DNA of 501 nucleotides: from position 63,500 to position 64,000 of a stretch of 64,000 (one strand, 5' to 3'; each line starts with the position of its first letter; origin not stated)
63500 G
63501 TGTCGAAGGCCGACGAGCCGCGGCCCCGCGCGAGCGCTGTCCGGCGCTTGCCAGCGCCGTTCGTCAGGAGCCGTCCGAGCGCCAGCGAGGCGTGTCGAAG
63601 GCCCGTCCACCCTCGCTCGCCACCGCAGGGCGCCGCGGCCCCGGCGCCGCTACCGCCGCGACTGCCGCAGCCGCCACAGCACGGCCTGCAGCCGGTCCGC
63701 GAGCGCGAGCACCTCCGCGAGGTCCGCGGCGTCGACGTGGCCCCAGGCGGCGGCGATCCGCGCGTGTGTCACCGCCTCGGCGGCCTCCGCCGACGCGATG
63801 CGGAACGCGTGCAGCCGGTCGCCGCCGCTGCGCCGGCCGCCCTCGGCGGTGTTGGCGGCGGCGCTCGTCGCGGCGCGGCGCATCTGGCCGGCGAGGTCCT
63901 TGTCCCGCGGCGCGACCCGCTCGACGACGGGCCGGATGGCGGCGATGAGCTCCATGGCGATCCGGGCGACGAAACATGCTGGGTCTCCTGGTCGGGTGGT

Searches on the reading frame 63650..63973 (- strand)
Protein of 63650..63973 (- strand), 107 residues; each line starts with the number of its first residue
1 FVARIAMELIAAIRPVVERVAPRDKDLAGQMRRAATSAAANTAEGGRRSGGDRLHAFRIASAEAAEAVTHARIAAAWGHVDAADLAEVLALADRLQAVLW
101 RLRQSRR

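Call 52: search_protein_families(library=pfam, proteins=[window:63650-63973:-], max_evalue=0.01)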
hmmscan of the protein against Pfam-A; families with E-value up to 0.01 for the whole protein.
window:63650-63973:- (107 aa): 1 family
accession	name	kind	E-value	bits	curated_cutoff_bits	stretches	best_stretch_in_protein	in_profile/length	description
PF05635.17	23S_rRNA_IVP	-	9.6e-13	48.7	33.8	1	4-99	7-104/106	23S rRNA-intervening sequence protein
